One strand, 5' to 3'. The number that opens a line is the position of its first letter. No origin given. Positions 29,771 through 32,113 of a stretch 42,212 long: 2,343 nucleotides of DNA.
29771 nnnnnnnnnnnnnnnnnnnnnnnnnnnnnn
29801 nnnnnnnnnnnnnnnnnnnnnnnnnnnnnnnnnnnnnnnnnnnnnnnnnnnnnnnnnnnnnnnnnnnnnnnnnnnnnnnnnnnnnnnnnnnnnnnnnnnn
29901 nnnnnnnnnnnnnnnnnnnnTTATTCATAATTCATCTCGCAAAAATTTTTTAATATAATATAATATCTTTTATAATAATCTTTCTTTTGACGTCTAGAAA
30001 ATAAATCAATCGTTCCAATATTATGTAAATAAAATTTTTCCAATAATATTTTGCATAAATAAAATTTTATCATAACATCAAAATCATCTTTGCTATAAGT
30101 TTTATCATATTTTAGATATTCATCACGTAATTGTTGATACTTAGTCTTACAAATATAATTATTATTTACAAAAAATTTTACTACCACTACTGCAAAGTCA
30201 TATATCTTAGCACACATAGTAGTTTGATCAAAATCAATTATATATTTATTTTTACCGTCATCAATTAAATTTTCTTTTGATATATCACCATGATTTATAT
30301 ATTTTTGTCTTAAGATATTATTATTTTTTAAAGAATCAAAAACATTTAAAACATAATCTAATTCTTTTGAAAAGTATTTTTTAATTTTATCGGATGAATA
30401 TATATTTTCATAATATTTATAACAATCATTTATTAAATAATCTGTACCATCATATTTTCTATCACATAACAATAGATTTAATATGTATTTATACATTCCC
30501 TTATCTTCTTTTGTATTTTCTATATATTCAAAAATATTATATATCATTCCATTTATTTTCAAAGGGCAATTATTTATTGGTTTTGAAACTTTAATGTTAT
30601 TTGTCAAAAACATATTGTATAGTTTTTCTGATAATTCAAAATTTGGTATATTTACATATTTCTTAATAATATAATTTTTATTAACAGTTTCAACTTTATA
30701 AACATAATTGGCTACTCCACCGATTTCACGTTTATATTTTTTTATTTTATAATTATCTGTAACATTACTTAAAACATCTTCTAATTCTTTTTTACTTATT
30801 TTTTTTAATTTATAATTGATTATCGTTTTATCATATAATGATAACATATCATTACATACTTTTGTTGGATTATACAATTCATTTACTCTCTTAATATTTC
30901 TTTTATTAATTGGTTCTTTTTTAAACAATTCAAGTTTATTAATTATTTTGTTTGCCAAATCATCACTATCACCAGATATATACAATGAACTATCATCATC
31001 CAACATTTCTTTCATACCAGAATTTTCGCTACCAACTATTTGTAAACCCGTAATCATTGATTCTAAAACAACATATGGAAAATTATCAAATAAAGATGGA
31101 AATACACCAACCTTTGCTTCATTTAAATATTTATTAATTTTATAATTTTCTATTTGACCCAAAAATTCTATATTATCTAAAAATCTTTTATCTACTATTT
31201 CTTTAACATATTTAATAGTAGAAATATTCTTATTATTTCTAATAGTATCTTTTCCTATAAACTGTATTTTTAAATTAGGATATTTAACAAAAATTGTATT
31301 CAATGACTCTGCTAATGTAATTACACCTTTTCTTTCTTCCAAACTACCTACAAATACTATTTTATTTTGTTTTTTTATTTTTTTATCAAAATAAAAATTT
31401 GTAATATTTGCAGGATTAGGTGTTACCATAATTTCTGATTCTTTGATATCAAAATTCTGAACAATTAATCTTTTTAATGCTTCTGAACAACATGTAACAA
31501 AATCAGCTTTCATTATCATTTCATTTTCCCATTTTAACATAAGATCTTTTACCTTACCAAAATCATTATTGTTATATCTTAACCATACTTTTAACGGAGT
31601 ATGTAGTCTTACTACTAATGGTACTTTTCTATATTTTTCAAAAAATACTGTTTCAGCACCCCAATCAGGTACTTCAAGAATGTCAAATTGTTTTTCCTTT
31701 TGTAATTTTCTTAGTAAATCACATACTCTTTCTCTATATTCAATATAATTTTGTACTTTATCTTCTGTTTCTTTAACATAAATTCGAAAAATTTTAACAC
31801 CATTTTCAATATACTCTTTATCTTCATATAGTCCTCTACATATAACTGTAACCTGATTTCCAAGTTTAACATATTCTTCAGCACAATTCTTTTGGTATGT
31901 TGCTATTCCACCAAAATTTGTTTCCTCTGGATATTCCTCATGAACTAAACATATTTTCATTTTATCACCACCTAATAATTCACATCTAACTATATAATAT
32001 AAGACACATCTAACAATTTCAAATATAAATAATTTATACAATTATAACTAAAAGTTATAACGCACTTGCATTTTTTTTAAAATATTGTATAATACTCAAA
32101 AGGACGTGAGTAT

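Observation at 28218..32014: Cluster B: a GT4-APH-like kinase fusion, a guanylate-kinase-like protein and an ATP-grasp enzyme; a second locus with the same GT-fused-to-kinase logic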

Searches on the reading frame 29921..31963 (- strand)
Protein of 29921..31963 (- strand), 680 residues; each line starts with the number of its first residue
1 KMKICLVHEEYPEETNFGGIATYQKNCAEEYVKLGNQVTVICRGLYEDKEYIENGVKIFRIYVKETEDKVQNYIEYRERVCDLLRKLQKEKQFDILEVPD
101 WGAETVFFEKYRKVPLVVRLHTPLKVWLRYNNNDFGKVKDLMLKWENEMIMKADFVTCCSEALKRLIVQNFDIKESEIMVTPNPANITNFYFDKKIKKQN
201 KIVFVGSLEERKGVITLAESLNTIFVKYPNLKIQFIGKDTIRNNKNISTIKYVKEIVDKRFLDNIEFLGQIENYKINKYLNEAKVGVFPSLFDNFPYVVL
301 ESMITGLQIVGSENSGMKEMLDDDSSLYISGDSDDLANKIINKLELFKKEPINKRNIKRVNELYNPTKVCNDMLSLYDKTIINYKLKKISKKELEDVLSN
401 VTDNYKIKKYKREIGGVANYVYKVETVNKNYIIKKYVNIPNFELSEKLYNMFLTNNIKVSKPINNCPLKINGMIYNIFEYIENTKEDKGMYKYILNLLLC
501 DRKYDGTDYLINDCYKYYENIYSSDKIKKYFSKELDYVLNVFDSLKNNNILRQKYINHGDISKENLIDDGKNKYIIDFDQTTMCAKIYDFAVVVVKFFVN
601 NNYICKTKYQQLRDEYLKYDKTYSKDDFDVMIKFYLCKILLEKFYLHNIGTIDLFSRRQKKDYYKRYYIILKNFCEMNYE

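Call 4: search_protein_families(library=pfam, proteins=[window:29921-31963:-], max_evalue=0.01)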
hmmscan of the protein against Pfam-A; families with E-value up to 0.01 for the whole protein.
window:29921-31963:- (680 aa): 7 families
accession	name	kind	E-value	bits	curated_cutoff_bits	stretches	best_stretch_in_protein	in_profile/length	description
PF13692.12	Glyco_trans_1_4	-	6.3e-20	72.3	27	1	200-342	2-138/142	Glycosyl transferases group 1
PF00534.26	Glycos_transf_1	-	3.3e-19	69.5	26.4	1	195-345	11-157/172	Glycosyl transferases group 1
PF13439.12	Glyco_transf_4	-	1.8e-18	67.6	28.5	1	17-187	1-168/170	Glycosyltransferase Family 4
PF13579.12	Glyco_trans_4_4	-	2.9e-14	54.1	29.7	1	18-183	1-157/158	Glycosyl transferase 4-like domain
PF01636.29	APH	-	0.00014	22.1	23.2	1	548-620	164-229/239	Phosphotransferase enzyme family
PF20706.3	GT4-conflict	-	0.00068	19.2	26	1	144-324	138-323/385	Family 4 Glycosyltransferase in conflict systems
PF08323.17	Glyco_transf_5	-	0.0016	18.6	22.7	0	8-121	6-166/239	Starch synthase catalytic domain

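Call 7: search_protein_families(library=ncbifam, proteins=[window:29921-31963:-], max_evalue=0.01)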
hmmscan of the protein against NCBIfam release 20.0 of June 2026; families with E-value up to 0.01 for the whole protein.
window:29921-31963:- (680 aa): 23 families
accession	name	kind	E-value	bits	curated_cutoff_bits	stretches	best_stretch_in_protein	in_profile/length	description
TIGR04157.1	glyco_rSAM_CFB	subfamily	4.1e-20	72.2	400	1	143-329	160-347/406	TIGR04157 family glycosyltransferase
TIGR02149.1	glgA_Coryne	subfamily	2.5e-14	53.2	302.4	1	2-338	1-343/391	glycogen synthase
NF046085.1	XrtY_assoc_Gly1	equivalog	2.7e-14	52.8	400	1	83-381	88-385/387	XrtY-associated glycosyltransferase XYAG1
NF047684.1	TeichurnBiosyTuaC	equivalog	6.3e-14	51.7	550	1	198-380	218-389/391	teichuronic acid biosynthesis protein TuaC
TIGR04047.1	MSMEG_0565_glyc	hypoth_equivalog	1.7e-13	50.4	259.85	1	27-354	21-349/373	MSMEG_0565 family glycosyltransferase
TIGR03999.1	thiol_BshA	equivalog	2.1e-13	49.9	273.7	1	150-380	142-373/375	N-acetyl-alpha-D-glucosaminyl L-malate synthase BshA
TIGR04063.1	stp3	hypoth_equivalog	6.7e-12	45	442.05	1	144-349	149-363/397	TIGR04063 family PEP-CTERM/XrtA system glycosyltransferase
NF041876.1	EPS_EpsE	equivalog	2.4e-11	43.5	400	1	151-341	160-356/389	exopolysaccharide biosynthesis GT4 family glycosyltransferase EpsE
NF012028.0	PRK15484.1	subfamily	5.7e-11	42.1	618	1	194-371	187-369/380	lipopolysaccharide N-acetylglucosaminyltransferase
NF038255.1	exopoly_VpsD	equivalog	7.7e-10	38.2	300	1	151-380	155-379/381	VpsD family glycosyltransferase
NF053513.1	Gtran_IagA_BgsA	equivalog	5.2e-09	35.6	460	1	182-379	143-330/333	LTA glycolipid anchor biosynthesis glycosyltransferase, IagA/BgsA family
NF038295.1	EPS_HpsP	equivalog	1.7e-08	33.9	550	1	195-379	202-386/388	hormogonium polysaccharide biosynthesis glycosyltransferase HpsP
NF038298.1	EPS_HpsO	equivalog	2.9e-08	32.9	575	1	195-379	196-386/388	hormogonium polysaccharide biosynthesis glycosyltransferase HpsO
TIGR03449.1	mycothiol_MshA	equivalog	2.4e-07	30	462.5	1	14-344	17-366/406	D-inositol-3-phosphate glycosyltransferase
TIGR04348.1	TIGR04348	equivalog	3e-07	29.8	300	1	195-346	133-276/310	selenoneine biosynthesis selenosugar synthase SenB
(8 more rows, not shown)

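Call 8: search_protein_families(library=padloc, proteins=[window:29921-31963:-], max_evalue=0.01)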
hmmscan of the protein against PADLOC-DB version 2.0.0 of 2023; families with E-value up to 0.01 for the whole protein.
window:29921-31963:- (680 aa): 0 families

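Call 9: find_homologous_proteins(query=window:29921-31963:-, max_evalue=0.00001)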
Query window:29921-31963:- (680 aa): 224 proteins with E <= 0.00001 among 8000 candidates; the best 120 are listed.
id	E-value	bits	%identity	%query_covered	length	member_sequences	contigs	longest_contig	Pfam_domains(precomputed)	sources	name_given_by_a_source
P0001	0.0e+0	1502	100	100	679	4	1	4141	PF00534.27,PF13579.13,PF13439.13,PF13692.13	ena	-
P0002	5.7e-236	803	57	99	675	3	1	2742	PF00534.27,PF13579.13,PF13439.13,PF20706.4,PF13692.13,PF01636.30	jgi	-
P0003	7.2e-236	803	56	100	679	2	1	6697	PF00534.27,PF13579.13,PF13439.13,PF20706.4,PF13692.13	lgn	-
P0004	6.4e-235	800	57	99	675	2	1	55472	PF00534.27,PF13579.13,PF13439.13,PF20706.4,PF13692.13,PF01636.30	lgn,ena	-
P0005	4.9e-232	790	54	99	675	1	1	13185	PF00534.27,PF13579.13,PF13439.13,PF20706.4,PF13692.13,PF01636.30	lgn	-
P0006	9.1e-232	789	58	99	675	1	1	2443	PF00534.27,PF13579.13,PF13439.13,PF20706.4,PF13692.13,PF01636.30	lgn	-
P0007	1.5e-228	779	58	99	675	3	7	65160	PF00534.27,PF13579.13,PF13439.13,PF20706.4,PF13692.13,PF01636.30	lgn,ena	-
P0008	2.4e-228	778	57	99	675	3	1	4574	PF00534.27,PF13579.13,PF13439.13,PF20706.4,PF13692.13,PF01636.30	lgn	-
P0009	3.9e-228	777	55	99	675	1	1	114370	PF00534.27,PF13579.13,PF13439.13,PF13692.13,PF01636.30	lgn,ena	-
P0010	3.6e-226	771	57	99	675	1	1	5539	PF00534.27,PF13579.13,PF13439.13,PF20706.4,PF13692.13,PF01636.30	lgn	-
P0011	4.0e-226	771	57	99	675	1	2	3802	PF00534.27,PF13579.13,PF19974.6,PF13439.13,PF20706.4,PF13692.13,PF01636.30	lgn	-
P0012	4.0e-226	771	53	99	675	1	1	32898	PF00534.27,PF13579.13,PF13439.13,PF20706.4,PF13692.13,PF01636.30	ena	-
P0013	1.8e-225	769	57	99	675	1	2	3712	PF00534.27,PF13579.13,PF13439.13,PF20706.4,PF13692.13,PF01636.30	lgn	-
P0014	2.1e-225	768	55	100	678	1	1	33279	PF00534.27,PF13579.13,PF13439.13,PF20706.4,PF13692.13,PF01636.30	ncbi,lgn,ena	-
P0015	3.8e-225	767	55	99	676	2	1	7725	PF00534.27,PF13579.13,PF19974.6,PF13439.13,PF13692.13,PF01636.30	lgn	-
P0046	1.4e-214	732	53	99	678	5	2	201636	PF00534.27,PF13579.13,PF13439.13,PF20706.4,PF13692.13,PF01636.30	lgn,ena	-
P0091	1.9e-198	679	48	99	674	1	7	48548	PF00534.27,PF13579.13,PF19974.6,PF13439.13,PF20706.4,PF13692.13,PF01636.30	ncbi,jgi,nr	ncbi:MAG: glycosyltransferase [Clostridiales bacterium]|nr:glycosyltransferase [Clostridiales bacter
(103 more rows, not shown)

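Call 10: find_encoding_contigs(protein=window:29921-31963:-, flank=10000, max_places=6)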
Protein window:29921-31963:- (680 aa): no gene with exactly this product is on record in the collection.

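Call 11: find_encoding_contigs(protein=P0001, flank=10000, max_places=3)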
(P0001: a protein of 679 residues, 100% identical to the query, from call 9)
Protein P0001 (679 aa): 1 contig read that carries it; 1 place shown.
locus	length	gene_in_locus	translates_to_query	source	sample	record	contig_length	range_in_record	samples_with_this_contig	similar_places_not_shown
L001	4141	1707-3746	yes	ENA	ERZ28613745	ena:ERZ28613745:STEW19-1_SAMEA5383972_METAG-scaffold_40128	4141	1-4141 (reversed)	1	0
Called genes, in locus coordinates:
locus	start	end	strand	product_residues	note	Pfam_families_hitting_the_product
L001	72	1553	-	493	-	PF07719:TPR_2 (faint)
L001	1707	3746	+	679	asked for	PF13439:Glyco_transf_4, PF13579:Glyco_trans_4_4, PF00534:Glycos_transf_1, PF13692:Glyco_trans_1_4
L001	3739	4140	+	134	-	?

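Call 12: find_encoding_contigs(protein=P0046, flank=10000, max_places=2)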
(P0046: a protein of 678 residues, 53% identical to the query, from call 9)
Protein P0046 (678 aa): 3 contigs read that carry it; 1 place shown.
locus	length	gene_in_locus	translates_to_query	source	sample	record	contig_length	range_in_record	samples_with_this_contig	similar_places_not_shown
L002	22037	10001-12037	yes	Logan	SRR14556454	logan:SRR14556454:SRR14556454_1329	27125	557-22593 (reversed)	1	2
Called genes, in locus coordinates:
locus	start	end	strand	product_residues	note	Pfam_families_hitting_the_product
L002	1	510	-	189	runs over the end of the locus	PF00293:NUDIX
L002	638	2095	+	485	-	PF13855:LRR_8 (faint), PF12799:LRR_4 (weak)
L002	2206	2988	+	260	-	PF23750:RsgI_M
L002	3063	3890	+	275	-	PF00625:Guanylate_kin, PF13238:AAA_18 (weak)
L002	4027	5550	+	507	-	PF13091:PLDc_2 (weak), PF00614:PLDc (faint), PF13091:PLDc_2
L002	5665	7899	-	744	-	PF02463:SMC_N (weak)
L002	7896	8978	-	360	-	PF00149:Metallophos, PF12850:Metallophos_2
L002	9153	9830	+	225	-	PF02223:Thymidylate_kin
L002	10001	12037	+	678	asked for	PF13439:Glyco_transf_4, PF13579:Glyco_trans_4_4, PF20706:GT4-conflict, PF00534:Glycos_transf_1, PF13692:Glyco_trans_1_4, PF01636:APH (weak)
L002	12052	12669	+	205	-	-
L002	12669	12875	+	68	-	-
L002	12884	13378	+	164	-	PF00293:NUDIX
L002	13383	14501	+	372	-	PF14397:ATPgrasp_ST (faint), PF02655:ATP-grasp_3, PF02786:CPSase_L_D2 (faint)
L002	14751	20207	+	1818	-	PF02415:Chlam_PMP (faint), PF18998:Flg_new_2 (faint), PF09479:Flg_new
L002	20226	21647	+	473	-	-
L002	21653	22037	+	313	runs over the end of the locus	?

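Call 13: find_encoding_contigs(protein=P0091, flank=10000, max_places=2)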
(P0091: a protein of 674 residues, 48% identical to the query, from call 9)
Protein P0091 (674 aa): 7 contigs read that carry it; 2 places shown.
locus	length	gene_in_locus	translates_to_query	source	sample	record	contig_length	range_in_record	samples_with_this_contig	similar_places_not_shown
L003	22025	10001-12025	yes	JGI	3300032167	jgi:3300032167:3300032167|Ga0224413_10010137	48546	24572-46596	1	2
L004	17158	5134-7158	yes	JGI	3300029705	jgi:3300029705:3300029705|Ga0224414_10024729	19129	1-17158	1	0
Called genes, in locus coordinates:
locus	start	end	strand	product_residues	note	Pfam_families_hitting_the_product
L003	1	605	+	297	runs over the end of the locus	-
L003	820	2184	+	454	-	PF19789:DUF6273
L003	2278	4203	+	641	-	-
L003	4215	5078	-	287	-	PF02645:DegV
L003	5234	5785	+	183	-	PF00440:TetR_N (weak), PF14278:TetR_C_8 (weak)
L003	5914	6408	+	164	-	-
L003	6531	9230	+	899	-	PF00690:Cation_ATPase_N, PF00122:E1-E2_ATPase, PF13246:Cation_ATPase, PF00702:Hydrolase, PF08282:Hydrolase_3 (weak), PF00689:Cation_ATPase_C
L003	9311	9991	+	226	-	PF00625:Guanylate_kin (faint)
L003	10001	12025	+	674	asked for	PF13439:Glyco_transf_4, PF13579:Glyco_trans_4_4, PF20706:GT4-conflict (weak), PF00534:Glycos_transf_1, PF13692:Glyco_trans_1_4, PF19974:TCAD9 (weak), PF01636:APH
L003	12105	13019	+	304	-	-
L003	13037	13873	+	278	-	-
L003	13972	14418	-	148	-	-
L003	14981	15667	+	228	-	-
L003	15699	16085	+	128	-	-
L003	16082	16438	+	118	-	PF12746:GNAT_acetyltran, PF13302:Acetyltransf_3 (weak)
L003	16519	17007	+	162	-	PF08433:KTI12 (weak), PF13671:AAA_33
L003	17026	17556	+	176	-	PF13302:Acetyltransf_3 (weak), PF00583:Acetyltransf_1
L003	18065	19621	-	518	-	-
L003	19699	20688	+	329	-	PF02645:DegV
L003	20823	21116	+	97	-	PF01022:HTH_5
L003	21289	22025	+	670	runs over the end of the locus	PF13361:UvrD_C (faint), PF00270:DEAD (faint), PF00580:UvrD-helicase, PF13245:AAA_19 (weak), PF01443:Viral_helicase1 (faint), PF13538:UvrD_C_2 (weak)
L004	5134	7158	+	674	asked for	PF13439:Glyco_transf_4, PF13579:Glyco_trans_4_4, PF20706:GT4-conflict (weak), PF00534:Glycos_transf_1, PF13692:Glyco_trans_1_4, PF19974:TCAD9 (weak), PF01636:APH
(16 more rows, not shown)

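Call 16: find_related_loci(query=A1, collection=genome_contigs, flank=10000)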
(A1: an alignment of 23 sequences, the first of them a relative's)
Query A1 (679 aa) in genome_contigs; peptide patterns used: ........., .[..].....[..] (x = any residue, [..] = any of these).
71 stretches matched a pattern; 41 encode a relative of the query (tblastn E <= 1e-3); 40 distinct loci.
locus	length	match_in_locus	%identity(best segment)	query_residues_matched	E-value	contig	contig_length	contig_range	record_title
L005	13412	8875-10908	55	1-677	0e+0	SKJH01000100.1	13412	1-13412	MAG: Bacilli bacterium isolate CSBr16_96 CSBr16-4609, whole genome shotgun sequence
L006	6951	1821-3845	55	1-673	0e+0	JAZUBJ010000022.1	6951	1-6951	MAG: Bacilli bacterium isolate T1900045317_YK20190006.MAGScoT_cleanbin_000043 SGB_6317_k141_415171, whole genome shotgun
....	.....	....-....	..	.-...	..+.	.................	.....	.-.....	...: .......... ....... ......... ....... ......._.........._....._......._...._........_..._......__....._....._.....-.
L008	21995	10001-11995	53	1-671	0e+0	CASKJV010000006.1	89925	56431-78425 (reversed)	MAG: uncultured Clostridia bacterium isolate 2B-dyr24-06_101207.3_1677751166 genome assembly, contig: NODE_33_length_899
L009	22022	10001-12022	53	1-673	0e+0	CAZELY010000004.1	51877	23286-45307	MAG TPA_asm: uncultured Muribaculaceae bacterium isolate SRP278969_co1_137 genome assembly, contig: NODE_430_length_5187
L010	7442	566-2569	52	1-670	0e+0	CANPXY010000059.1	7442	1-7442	MAG: uncultured Bacilli bacterium isolate Lapin-005__bin105 genome assembly, contig: Lapin-005__NODE_13975_length_7442_c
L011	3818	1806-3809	50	1-672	0e+0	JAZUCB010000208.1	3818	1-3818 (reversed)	MAG: Clostridia bacterium isolate T1900045314_YK20190003.MAGScoT_cleanbin_000080 SGB_6278_k141_1185733, whole genome sho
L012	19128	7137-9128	53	1-671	0e+0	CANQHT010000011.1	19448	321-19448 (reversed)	MAG: uncultured Bacilli bacterium isolate Lapin-027__bin78 genome assembly, contig: Lapin-027__NODE_2534_length_19448_co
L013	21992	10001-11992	52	1-671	0e+0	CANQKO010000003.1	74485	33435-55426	MAG: uncultured Bacilli bacterium isolate Lapin-027__bin20 genome assembly, contig: Lapin-027__NODE_234_length_74485_cov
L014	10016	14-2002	52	1-671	0e+0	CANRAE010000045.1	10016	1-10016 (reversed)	MAG: uncultured Bacilli bacterium isolate Lapin-016__bin57 genome assembly, contig: Lapin-016__NODE_6137_length_10016_co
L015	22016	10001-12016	48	1-671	0e+0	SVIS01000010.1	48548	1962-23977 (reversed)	MAG: Clostridiales bacterium isolate SIG415 NODE_16611_length_48548_cov_3.460090, whole genome shotgun sequence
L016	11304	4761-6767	48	1-673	0e+0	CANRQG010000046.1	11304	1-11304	MAG: uncultured Bacilli bacterium isolate Lapin-017__bin44 genome assembly, contig: Lapin-017__NODE_4146_length_11304_co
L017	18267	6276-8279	51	1-672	0e+0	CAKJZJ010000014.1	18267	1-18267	Clostridiales bacterium isolate MAG-R023 genome assembly, contig: k141_26372, whole genome shotgun sequence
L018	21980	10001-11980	55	1-661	0e+0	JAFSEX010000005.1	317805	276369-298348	MAG: Bacilli bacterium isolate RGIG3080 Goat_Rectum-5__c36581, whole genome shotgun sequence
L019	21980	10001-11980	47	1-670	3e-179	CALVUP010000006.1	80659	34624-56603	MAG: uncultured Bacilli bacterium isolate BRZ_NL__bin59 genome assembly, contig: BRZ_NL__NODE_356_length_80659_cov_5.740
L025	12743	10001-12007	43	1-670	3e-136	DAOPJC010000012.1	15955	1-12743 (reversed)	MAG TPA_asm: Bacilli bacterium isolate AMR_MDS_3287 NODE_3861_length_15955_cov_5.219937, whole genome shotgun sequence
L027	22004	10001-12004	42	1-670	2e-144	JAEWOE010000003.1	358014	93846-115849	MAG: Bacillota bacterium isolate OH_SBlB_51 k127_855654, whole genome shotgun sequence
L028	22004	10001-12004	41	1-670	6e-144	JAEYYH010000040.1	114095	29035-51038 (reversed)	MAG: Bacillota bacterium isolate OH_CBlB_40 k127_1894695, whole genome shotgun sequence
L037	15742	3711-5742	41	1-673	1e-102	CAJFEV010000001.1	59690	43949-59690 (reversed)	uncultured Bacilli bacterium isolate Chicken_13_mag_25 genome assembly, contig: MAGpy_11413_13_idba_bin_25_fascaffold_78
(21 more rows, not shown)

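Call 22: search_protein_families(library=pfam, proteins=[L012:9765-11381:+, L002:12669-12875:+, L037:5820-6257:+, L027:7897-8760:+, L003:12105-13019:+, L003:13037-13873:+, L019:15814-16356:+, L002:12052-12669:+, L027:7524-7850:+], max_evalue=0.01)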
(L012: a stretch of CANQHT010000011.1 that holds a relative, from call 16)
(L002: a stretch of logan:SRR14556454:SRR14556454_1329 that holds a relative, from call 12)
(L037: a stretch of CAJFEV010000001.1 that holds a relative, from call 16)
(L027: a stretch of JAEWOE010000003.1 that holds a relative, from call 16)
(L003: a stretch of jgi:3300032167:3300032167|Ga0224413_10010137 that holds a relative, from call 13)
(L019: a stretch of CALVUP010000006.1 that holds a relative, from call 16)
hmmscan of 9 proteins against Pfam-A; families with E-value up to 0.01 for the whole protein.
L012:9765-11381:+ (538 aa): 5 families
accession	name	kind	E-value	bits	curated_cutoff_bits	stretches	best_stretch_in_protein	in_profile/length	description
PF02655.19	ATP-grasp_3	-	6.9e-17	62.4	23.2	1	290-445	8-160/160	ATP-grasp domain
PF00293.34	NUDIX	-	4.5e-14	53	21.1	1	30-150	2-124/134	NUDIX domain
PF02786.22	CPSase_L_D2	-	3e-05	24.1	19.8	1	392-450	131-188/211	Carbamoyl-phosphate synthase L chain, ATP binding domain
PF14815.12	NUDIX_4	-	0.00056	20.1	35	1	36-94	3-58/113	NUDIX domain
PF02222.28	ATP-grasp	-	0.00056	20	27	1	285-442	8-163/179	ATP-grasp domain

L002:12669-12875:+ (68 aa): 0 families

L037:5820-6257:+ (145 aa): 3 families
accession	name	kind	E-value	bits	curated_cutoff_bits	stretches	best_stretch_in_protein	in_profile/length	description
PF00293.34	NUDIX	-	2.2e-15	57.3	21.1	1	10-139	4-132/134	NUDIX domain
PF14815.12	NUDIX_4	-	0.00015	22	35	1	11-131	1-104/113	NUDIX domain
PF22327.2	Nudt16-like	-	0.008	16.6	27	1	33-76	33-77/161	U8 snoRNA-decapping enzyme-like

L027:7897-8760:+ (287 aa): 2 families
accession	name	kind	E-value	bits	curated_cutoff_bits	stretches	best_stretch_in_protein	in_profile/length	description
PF13365.12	Trypsin_2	-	1.8e-09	38.9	27.6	1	36-229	4-144/144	Trypsin-like peptidase domain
PF00089.32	Trypsin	-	0.00036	20.8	20.6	1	31-247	25-214/220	Trypsin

L003:12105-13019:+ (304 aa): 2 families
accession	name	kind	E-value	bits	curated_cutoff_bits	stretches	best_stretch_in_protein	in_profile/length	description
PF04289.18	DUF447_N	-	0.00024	21.5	24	0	64-93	34-63/114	Protein of unknown function (DUF447) N-terminal domain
PF01613.24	Flavin_Reduct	-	0.002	18.7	27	1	57-142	37-117/153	Flavin reductase like domain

L003:13037-13873:+ (278 aa): 2 families
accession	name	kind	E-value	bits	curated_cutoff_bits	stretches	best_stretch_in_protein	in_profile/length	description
PF01155.25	HypA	-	0.0061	17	28.9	0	234-276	53-97/112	Hydrogenase/urease nickel incorporation, metallochaperone, hypA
PF17032.10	Zn_ribbon_15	-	0.0095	17.2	28.9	0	244-272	45-73/73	zinc-ribbon family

L019:15814-16356:+ (180 aa): 2 families
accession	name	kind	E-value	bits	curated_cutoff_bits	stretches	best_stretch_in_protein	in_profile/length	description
PF00293.34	NUDIX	-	7.5e-13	49.1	21.1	1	53-159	8-119/134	NUDIX domain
PF14815.12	NUDIX_4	-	0.001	19.3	35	1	53-160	3-101/113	NUDIX domain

L002:12052-12669:+ (205 aa): 6 families
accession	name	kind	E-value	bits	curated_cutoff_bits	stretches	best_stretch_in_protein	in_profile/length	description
PF00625.27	Guanylate_kin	-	0.0001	22.5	25.2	1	3-140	2-135/182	Guanylate kinase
PF13238.12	AAA_18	-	0.00023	22.1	29.4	1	6-34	1-25/128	AAA domain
PF13521.12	AAA_28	-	0.00043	21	27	1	6-36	2-33/164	AAA domain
PF13401.12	AAA_22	-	0.0006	20.6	27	1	2-29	4-31/130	AAA domain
PF00005.33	ABC_tran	-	0.00069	20.7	25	1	3-25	11-33/137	ABC transporter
PF00485.24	PRK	-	0.0017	18.6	22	1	5-32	1-29/196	Phosphoribulokinase / Uridine kinase family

L027:7524-7850:+ (108 aa): 0 families
